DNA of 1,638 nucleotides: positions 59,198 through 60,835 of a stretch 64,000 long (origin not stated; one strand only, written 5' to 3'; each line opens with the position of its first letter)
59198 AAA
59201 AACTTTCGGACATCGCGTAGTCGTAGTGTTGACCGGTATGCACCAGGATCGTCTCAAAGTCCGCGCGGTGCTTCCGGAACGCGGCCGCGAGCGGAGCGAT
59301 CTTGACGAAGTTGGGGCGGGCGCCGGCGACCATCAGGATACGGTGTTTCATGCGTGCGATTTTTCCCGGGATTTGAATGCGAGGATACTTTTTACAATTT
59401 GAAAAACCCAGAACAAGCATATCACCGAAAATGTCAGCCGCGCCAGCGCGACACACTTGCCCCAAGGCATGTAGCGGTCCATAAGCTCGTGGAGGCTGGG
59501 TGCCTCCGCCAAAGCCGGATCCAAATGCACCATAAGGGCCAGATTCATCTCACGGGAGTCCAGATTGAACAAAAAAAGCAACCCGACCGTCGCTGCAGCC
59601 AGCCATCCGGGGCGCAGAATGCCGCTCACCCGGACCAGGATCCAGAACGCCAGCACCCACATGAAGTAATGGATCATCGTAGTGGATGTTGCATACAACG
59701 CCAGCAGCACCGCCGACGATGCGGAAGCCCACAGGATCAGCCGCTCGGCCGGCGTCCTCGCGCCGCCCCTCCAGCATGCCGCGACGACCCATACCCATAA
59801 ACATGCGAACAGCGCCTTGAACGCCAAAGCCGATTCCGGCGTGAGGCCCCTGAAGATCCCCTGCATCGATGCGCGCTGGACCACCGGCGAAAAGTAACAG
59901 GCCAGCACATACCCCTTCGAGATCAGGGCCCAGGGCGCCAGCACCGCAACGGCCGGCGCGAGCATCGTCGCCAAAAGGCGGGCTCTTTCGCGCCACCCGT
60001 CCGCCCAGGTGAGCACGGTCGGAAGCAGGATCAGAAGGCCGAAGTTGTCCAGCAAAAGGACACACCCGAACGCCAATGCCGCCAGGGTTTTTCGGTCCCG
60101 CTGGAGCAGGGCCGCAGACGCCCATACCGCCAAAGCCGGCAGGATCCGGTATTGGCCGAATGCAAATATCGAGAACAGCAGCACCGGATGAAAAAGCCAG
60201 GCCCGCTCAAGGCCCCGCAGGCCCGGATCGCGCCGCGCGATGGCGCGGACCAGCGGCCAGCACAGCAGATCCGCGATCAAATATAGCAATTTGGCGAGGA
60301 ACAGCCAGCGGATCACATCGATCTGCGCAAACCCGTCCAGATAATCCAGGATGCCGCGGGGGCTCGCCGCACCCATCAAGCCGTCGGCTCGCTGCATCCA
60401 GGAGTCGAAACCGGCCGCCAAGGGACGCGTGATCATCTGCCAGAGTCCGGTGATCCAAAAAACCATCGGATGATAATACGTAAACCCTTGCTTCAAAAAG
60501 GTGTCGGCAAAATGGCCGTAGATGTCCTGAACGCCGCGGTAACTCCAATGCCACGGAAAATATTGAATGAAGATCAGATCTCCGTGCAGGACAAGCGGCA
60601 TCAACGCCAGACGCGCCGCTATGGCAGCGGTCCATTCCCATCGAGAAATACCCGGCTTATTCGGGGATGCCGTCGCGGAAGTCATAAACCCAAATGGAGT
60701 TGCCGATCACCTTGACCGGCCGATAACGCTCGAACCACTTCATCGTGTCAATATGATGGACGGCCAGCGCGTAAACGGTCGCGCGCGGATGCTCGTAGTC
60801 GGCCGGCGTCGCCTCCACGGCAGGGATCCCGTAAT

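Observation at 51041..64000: Reiterated GT-C / DHHW-SGNH / polyprenyl-P-sugar-synthase modules forming a periplasmic glycan-decoration array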

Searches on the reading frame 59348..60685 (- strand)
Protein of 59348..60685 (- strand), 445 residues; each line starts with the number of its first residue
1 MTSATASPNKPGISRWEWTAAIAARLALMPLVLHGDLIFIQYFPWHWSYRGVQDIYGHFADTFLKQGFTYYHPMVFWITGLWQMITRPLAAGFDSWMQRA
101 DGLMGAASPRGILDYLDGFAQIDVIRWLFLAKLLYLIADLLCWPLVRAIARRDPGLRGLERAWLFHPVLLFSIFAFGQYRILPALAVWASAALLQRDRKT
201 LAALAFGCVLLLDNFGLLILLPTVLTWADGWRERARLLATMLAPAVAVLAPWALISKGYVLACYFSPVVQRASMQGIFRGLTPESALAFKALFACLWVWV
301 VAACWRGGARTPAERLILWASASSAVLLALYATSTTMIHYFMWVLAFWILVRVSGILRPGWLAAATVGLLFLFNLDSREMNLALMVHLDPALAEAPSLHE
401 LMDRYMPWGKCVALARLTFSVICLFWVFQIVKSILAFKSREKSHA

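Call 4: search_protein_families(library=pfam, proteins=[window:59348-60685:-], max_evalue=0.01)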
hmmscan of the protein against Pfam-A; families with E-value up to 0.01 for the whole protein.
window:59348-60685:- (445 aa): 1 family
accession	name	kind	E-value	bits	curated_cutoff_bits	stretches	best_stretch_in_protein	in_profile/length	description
PF09594.16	GT87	-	0.001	19.3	25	1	127-272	19-162/237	Glycosyltransferase family 87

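Call 17: search_protein_families(library=ncbifam, proteins=[window:59348-60685:-], max_evalue=0.01)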
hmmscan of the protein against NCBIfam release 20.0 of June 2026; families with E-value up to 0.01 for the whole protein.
window:59348-60685:- (445 aa): 0 families

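Call 34: find_homologous_proteins(query=window:59348-60601:-, max_evalue=0.001)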
Query window:59348-60601:- (417 aa): 12 proteins with E <= 0.001 among 8000 candidates.
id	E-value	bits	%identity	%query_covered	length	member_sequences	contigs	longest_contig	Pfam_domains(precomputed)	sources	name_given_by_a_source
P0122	9.0e-277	936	100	100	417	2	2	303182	-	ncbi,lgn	-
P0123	1.6e-183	629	66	100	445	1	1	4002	-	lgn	-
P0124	4.2e-164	565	62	96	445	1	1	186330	-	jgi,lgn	jgi:hypothetical protein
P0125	8.5e-143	495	62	86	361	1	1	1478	-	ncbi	-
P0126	1.0e-91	326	41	97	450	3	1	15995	-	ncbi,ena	-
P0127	3.9e-88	315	45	97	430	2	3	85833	-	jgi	-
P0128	4.9e-83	298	40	96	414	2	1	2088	-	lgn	-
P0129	2.5e-80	289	40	100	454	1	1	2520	-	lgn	-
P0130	8.1e-78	281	41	96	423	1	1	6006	-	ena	-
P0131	6.5e-73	264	36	99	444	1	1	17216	-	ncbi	-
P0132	1.6e-71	260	39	97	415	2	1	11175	-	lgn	-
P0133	2.1e-65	240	37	97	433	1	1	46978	-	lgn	-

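Call 35: find_encoding_contigs(protein=P0124, flank=10000, max_places=1)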
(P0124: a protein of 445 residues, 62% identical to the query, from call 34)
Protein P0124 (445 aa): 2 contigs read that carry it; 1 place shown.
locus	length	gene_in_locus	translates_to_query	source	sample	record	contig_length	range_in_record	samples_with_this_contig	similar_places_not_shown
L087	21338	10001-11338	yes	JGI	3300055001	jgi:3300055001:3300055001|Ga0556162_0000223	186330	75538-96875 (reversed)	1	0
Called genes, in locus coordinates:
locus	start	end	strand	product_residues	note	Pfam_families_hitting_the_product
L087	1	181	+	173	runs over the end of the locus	PF00293:NUDIX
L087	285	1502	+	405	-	PF03721:UDPG_MGDP_dh_N, PF00984:UDPG_MGDP_dh, PF03720:UDPG_MGDP_dh_C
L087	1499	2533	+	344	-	PF01408:GFO_IDH_MocA, PF02894:GFO_IDH_MocA_C, PF22725:GFO_IDH_MocA_C3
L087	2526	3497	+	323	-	PF00106:adh_short (weak), PF01073:3Beta_HSD, PF01370:Epimerase, PF04321:RmlD_sub_bind, PF05368:NmrA, PF07993:NAD_binding_4, PF13460:NAD_binding_10, PF16363:GDP_Man_Dehyd, +2 more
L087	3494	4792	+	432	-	PF08421:Methyltransf_13, PF13489:Methyltransf_23, PF08241:Methyltransf_11 (faint), PF08242:Methyltransf_12 (weak), PF08484:Methyltransf_14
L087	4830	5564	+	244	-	PF00535:Glycos_transf_2, PF13641:Glyco_tranf_2_3 (faint)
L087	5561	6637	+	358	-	PF00657:Lipase_GDSL (faint), PF13472:Lipase_GDSL_2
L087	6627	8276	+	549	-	PF13231:PMT_2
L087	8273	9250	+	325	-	PF01522:Polysacc_deac_1, PF10096:DUF2334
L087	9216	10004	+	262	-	PF00551:Formyl_trans_N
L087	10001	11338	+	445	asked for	-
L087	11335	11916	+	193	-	PF25084:LbH_EIF2B, PF00132:Hexapep, PF25087:GMPPB_C (weak), PF14602:Hexapep_2 (weak), PF25087:GMPPB_C (weak), PF00132:Hexapep, PF14602:Hexapep_2 (weak)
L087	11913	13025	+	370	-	PF01041:DegT_DnrJ_EryC1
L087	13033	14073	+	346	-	PF01408:GFO_IDH_MocA, PF02894:GFO_IDH_MocA_C, PF22725:GFO_IDH_MocA_C3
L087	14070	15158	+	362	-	PF02350:Epimerase_2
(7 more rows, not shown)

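Call 36: find_encoding_contigs(protein=P0127, flank=10000, max_places=1)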
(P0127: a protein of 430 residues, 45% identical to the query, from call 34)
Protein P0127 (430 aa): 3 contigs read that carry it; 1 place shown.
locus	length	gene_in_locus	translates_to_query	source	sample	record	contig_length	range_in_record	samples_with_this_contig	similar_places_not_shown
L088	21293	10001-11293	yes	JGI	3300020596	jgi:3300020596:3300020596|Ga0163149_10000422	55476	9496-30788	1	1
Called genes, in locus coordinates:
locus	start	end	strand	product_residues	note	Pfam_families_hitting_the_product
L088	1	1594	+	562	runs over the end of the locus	PF13231:PMT_2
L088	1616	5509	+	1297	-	PF02012:BNR (faint), PF15902:Sortilin-Vps10 (faint), PF25833:Fn3_SaeA_3rd (faint), PF00041:fn3 (faint), PF18370:RGI_lyase (faint), PF13385:Laminin_G_3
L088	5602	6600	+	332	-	PF01209:Ubie_methyltran (weak), PF05175:MTS (weak), PF13489:Methyltransf_23, PF06325:PrmA (faint), PF13847:Methyltransf_31, PF08241:Methyltransf_11, PF08242:Methyltransf_12, PF13649:Methyltransf_25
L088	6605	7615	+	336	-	PF00657:Lipase_GDSL, PF13472:Lipase_GDSL_2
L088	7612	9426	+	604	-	PF02543:Carbam_trans_N, PF16861:Carbam_trans_C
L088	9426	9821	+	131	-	-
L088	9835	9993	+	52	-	PF19451:DUF5989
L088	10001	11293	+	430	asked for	-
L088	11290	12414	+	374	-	PF13579:Glyco_trans_4_4, PF02350:Epimerase_2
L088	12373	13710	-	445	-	PF13472:Lipase_GDSL_2, PF16822:ALGX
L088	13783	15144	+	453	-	PF01073:3Beta_HSD, PF01370:Epimerase, PF02719:Polysacc_synt_2 (weak), PF16363:GDP_Man_Dehyd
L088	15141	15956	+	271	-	PF00551:Formyl_trans_N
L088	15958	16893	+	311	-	PF01522:Polysacc_deac_1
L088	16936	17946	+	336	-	PF01408:GFO_IDH_MocA, PF02894:GFO_IDH_MocA_C, PF22725:GFO_IDH_MocA_C3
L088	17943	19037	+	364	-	PF02350:Epimerase_2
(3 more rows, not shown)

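Call 37: find_encoding_contigs(protein=P0133, flank=10000, max_places=1)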
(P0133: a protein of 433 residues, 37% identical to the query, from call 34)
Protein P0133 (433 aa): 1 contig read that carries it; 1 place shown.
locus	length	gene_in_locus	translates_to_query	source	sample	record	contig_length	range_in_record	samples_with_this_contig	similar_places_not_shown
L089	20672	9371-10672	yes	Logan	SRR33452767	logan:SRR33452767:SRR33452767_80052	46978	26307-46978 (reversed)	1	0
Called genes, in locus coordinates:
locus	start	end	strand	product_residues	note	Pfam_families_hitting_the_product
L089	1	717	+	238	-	?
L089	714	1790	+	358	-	PF01370:Epimerase, PF02719:Polysacc_synt_2 (weak), PF16363:GDP_Man_Dehyd, PF07993:NAD_binding_4 (weak), PF16363:GDP_Man_Dehyd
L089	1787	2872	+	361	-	PF01073:3Beta_HSD, PF01370:Epimerase, PF02719:Polysacc_synt_2 (weak), PF04321:RmlD_sub_bind, PF16363:GDP_Man_Dehyd, PF07993:NAD_binding_4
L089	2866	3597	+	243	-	PF00535:Glycos_transf_2, PF13641:Glyco_tranf_2_3 (weak)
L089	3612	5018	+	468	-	PF09852:DUF2079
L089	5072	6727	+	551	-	PF01209:Ubie_methyltran (faint), PF07021:MetW, PF13489:Methyltransf_23, PF13847:Methyltransf_31, PF08241:Methyltransf_11, PF08242:Methyltransf_12, PF13649:Methyltransf_25, PF00535:Glycos_transf_2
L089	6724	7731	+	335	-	PF13472:Lipase_GDSL_2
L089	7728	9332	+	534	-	PF13231:PMT_2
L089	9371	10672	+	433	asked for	-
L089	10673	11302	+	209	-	-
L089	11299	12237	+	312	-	PF01522:Polysacc_deac_1, PF10096:DUF2334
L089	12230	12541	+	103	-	-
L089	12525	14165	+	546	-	-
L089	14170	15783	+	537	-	PF01575:MaoC_dehydratas, PF00106:adh_short, PF08659:KR, PF13561:adh_short_C2, PF23441:SDR (weak)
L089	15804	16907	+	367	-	PF02350:Epimerase_2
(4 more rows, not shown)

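Call 56: predict_structure(alignment_id=A3)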
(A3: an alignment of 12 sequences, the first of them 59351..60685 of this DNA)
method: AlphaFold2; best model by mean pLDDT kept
length: 445 residues; sequences in the alignment: 12
mean_pLDDT: 85.8   pTM: 0.88
mean pLDDT of the five models: 85.8, 85.3, 84.2, 83.7, 83.5
residues with pLDDT >= 90: 244; 70-90: 146; 50-70: 41; < 50: 14
segments of 3 or more residues with pLDDT < 50: 1-7, 441-445
pLDDT, mean of each block of 10 residues (from residue 1): 42 87 94 84 92 82 68 88 95 93 78 84 92 96 96 90 94 90 97 96 97 90 94 97 94 87 70 69 84 95 87 93 95 77 94 91 92 66 69 74 81 89 96 78 39
secondary structure, 60 per line:
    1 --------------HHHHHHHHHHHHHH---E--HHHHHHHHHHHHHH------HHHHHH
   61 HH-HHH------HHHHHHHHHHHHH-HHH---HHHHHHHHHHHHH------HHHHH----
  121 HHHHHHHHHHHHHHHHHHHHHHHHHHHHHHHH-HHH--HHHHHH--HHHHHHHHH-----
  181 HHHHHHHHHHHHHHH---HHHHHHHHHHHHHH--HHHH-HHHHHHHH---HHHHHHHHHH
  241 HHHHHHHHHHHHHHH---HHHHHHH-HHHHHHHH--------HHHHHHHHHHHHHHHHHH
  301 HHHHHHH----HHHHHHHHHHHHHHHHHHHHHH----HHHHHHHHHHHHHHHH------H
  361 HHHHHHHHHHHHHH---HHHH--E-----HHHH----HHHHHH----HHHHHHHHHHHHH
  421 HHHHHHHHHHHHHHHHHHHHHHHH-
elements in order: H15-28 H35-48 H55-62 H73-85 H93-105 H112-116 H121-152 H159-164 H167-175 H181-195 H199-212 H215-218 H220-227 H231-255 H259-265 H267-274 H283-307 H312-333 H338-353 H360-374 H378-381 H390-393 H398-403 H408-444

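Call 60: fold_search(model_id=the predicted structure, library=pdb)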
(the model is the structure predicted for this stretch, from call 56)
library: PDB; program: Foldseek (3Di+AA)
matches with E <= 10: 207; with E <= 0.001: 1
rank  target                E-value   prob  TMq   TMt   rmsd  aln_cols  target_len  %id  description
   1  9wno_A                3.5e-04  1.00  0.54  0.58   8.7       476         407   11  Cryo-EM structure of Candida glabrata GPI mannosyltransferase I bound to Dol-P-Man (released 2025-12-03)
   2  7w72_U                2.0e-03  1.00  0.57  0.59   7.0       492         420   10  Structure of a human glycosylphosphatidylinositol (GPI) transamidase (released 2022-02-16)
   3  9ub7_B                3.4e-03  1.00  0.54  0.60   6.9       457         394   12  Structure of glycosylphosphatidylinositol transamidase,state 1 (released 2026-04-08)
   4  8b6l_I                4.6e-03  1.00  0.37  0.25  20.8       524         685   11  Subtomogram average of the human Sec61-TRAP-OSTA-translocon (released 2022-12-07)
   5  6snh_X                5.2e-03  1.00  0.46  0.43  10.5       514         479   14  Cryo-EM structure of yeast ALG6 in complex with 6AG9 Fab and Dol25-P-Glc (released 2020-03-11)
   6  8pn9_A                8.0e-03  1.00  0.41  0.29  18.5       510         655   10  Structure of human oligosaccharyltransferase OST-A complex bound to NGI-1 (released 2024-05-08)
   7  5f15                  9.4e-03  1.00  0.47  0.40  13.4       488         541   14  Crystal Structure of ArnT from Cupriavidus metallidurans bound to Undecaprenyl phosphate (released 2016-02-17)
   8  8imx_U                1.0e-02  1.00  0.57  0.60   6.7       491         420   11  Cryo-EM structure of GPI-T with a chimeric GPI-anchored protein (released 2023-08-16)
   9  9n9j_I                1.1e-02  0.99  0.38  0.26  22.5       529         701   10  Structure of a GRP94 folding intermediate engaged with a CCDC134- and FKBP11-bound secretory translocon (released 2025-11-19)
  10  7bvc_B                1.2e-02  0.99  0.35  0.17  17.2       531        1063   14  Cryo-EM structure of Mycobacterium smegmatis arabinosyltransferase EmbA-EmbB-AcpM2 in complex with ethambutol (released 2020-04-29)
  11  9s6r_A                4.2e-02  1.00  0.53  0.60   9.0       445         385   11  Ternary cryo-EM structure of yeast ALG3 with Dol25-PP-GlcNAc2Man5, Dol25-P-Man, and Fab (released 2026-03-18)
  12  7wld_U                4.6e-02  1.00  0.55  0.58   6.4       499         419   11  Cryo-EM structure of the human glycosylphosphatidylinositol transamidase complex at 2.53 Angstrom resolution (released 2022-04-27)
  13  6s7o_A                5.4e-02  0.97  0.38  0.28  18.3       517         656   10  Cryo-EM structure of human oligosaccharyltransferase complex OST-A (released 2019-12-18)
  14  8agb_A                9.5e-02  0.96  0.39  0.29  18.1       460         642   12  Structure of yeast oligosaccharylransferase complex with lipid-linked oligosaccharide bound (released 2022-12-07)
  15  6s7t_A                1.1e-01  0.84  0.35  0.23  19.3       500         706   12  Cryo-EM structure of human oligosaccharyltransferase complex OST-B (released 2019-12-18)
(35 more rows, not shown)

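Call 86: find_encoding_contigs(protein=P0126, flank=10000, max_places=1)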
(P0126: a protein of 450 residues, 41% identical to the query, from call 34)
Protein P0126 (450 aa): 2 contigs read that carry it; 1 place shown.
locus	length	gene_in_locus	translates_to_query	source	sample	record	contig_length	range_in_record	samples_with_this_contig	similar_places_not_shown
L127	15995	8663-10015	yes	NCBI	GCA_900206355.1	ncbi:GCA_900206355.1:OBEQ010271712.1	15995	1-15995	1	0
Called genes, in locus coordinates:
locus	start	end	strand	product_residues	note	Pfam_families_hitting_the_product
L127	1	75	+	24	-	?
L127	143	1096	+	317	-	PF00676:E1_dh, PF02775:TPP_enzyme_C (faint), PF13292:DXP_synthase_N (faint)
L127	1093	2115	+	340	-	PF02779:Transket_pyr, PF02780:Transketolase_C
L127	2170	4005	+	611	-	PF04464:Glyphos_transf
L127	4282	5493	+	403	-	-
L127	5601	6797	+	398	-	PF13489:Methyltransf_23, PF08241:Methyltransf_11, PF08242:Methyltransf_12, PF13649:Methyltransf_25, PF13847:Methyltransf_31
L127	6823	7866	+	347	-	PF04055:Radical_SAM, PF13186:SPASM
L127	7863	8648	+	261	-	PF05721:PhyH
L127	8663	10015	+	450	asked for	-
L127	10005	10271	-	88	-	-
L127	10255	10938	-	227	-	PF00106:adh_short, PF13561:adh_short_C2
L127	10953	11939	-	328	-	PF08392:FAE1_CUT1_RppA (weak), PF00195:Chal_sti_synt_N, PF08545:ACP_syn_III, PF08541:ACP_syn_III_C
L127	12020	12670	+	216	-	-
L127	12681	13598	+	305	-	PF01522:Polysacc_deac_1, PF10096:DUF2334 (weak)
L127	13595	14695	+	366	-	PF02350:Epimerase_2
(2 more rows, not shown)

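Call 87: find_encoding_contigs(protein=P0131, flank=10000, max_places=1)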
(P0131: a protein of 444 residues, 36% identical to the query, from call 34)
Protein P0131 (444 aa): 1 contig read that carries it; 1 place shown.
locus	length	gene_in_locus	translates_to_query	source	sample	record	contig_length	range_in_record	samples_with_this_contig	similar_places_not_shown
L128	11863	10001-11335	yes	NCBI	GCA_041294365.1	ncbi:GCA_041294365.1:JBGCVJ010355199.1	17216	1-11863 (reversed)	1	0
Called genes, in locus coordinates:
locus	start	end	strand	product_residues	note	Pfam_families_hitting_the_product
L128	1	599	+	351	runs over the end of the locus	PF01408:GFO_IDH_MocA, PF22725:GFO_IDH_MocA_C3, PF02894:GFO_IDH_MocA_C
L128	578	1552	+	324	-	PF00106:adh_short (weak), PF01073:3Beta_HSD, PF01370:Epimerase, PF02719:Polysacc_synt_2 (weak), PF04321:RmlD_sub_bind (weak), PF05368:NmrA (weak), PF13460:NAD_binding_10, PF16363:GDP_Man_Dehyd, +1 more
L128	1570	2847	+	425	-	PF08421:Methyltransf_13, PF13489:Methyltransf_23, PF08484:Methyltransf_14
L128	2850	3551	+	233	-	PF00535:Glycos_transf_2, PF13641:Glyco_tranf_2_3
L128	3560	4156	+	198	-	PF25084:LbH_EIF2B (weak), PF00132:Hexapep, PF25087:GMPPB_C (weak), PF14602:Hexapep_2 (weak), PF00132:Hexapep, PF14602:Hexapep_2 (weak)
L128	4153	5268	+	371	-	PF01041:DegT_DnrJ_EryC1, PF01212:Beta_elim_lyase (weak)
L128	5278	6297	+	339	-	PF01408:GFO_IDH_MocA, PF02894:GFO_IDH_MocA_C, PF22725:GFO_IDH_MocA_C3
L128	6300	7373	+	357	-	PF02350:Epimerase_2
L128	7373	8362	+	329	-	PF04321:RmlD_sub_bind, PF01073:3Beta_HSD, PF01370:Epimerase, PF02719:Polysacc_synt_2 (weak), PF07993:NAD_binding_4 (weak), PF16363:GDP_Man_Dehyd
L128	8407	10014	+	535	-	PF03901:Glyco_transf_22 (faint), PF02366:PMT (weak), PF13231:PMT_2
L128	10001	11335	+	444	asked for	-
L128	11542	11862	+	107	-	?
